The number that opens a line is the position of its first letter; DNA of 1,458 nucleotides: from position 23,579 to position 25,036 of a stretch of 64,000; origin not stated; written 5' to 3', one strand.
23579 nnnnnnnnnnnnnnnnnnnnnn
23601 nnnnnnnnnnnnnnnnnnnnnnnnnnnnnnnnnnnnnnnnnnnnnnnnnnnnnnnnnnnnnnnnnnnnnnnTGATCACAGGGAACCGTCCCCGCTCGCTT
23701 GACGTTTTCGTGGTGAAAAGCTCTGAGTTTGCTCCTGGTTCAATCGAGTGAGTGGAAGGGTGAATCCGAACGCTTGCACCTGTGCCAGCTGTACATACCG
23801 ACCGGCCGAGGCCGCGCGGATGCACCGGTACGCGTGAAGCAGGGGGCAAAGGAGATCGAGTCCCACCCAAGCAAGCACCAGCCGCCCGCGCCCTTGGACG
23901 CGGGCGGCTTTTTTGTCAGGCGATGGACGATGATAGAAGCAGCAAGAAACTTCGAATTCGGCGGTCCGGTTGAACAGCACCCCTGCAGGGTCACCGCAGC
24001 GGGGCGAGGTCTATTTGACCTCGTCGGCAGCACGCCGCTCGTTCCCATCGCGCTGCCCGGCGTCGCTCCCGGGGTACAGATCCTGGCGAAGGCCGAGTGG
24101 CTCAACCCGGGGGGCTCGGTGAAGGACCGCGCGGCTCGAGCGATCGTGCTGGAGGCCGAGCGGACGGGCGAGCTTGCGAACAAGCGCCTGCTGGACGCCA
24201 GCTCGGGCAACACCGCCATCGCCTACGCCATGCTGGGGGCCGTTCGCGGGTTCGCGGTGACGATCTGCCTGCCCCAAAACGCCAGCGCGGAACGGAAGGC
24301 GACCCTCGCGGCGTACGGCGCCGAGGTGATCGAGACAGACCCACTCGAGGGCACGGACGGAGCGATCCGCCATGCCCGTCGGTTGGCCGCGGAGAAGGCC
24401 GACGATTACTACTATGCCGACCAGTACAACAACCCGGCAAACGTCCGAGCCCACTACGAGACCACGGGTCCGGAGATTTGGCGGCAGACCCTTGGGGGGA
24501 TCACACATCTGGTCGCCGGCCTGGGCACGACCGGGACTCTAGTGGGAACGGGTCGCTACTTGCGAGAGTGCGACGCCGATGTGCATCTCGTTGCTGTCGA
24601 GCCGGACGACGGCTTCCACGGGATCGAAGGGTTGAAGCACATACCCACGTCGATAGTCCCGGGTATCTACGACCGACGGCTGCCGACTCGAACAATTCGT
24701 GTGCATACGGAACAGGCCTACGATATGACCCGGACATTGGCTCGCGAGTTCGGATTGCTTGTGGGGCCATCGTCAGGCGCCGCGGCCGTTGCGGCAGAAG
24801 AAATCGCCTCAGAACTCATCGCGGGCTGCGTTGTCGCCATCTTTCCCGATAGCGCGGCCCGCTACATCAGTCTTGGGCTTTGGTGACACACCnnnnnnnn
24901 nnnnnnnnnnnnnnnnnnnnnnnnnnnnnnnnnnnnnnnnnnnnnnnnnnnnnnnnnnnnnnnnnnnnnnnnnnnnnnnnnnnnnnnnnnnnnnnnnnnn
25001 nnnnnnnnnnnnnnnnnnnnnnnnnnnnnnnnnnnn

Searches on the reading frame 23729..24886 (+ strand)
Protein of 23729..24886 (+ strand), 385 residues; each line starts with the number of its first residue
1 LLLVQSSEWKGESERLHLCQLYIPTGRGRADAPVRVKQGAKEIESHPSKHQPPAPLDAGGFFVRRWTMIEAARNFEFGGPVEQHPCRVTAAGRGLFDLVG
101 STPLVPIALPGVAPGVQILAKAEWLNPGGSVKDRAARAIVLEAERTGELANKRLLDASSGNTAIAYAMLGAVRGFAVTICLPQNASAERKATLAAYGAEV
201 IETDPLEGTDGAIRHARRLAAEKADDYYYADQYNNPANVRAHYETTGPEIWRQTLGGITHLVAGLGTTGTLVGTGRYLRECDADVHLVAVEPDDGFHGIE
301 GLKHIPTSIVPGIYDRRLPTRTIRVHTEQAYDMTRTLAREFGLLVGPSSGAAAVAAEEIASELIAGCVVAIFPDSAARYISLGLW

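Call 11: search_protein_families(library=pfam, proteins=[window:23729-24886:+], max_evalue=0.001)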
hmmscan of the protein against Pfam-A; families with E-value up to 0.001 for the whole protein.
window:23729-24886:+ (385 aa): 1 family
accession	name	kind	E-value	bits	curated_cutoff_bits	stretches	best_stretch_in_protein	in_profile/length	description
PF00291.31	PALP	-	8.8e-66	222.6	35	1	97-374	3-295/295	Pyridoxal-phosphate dependent enzyme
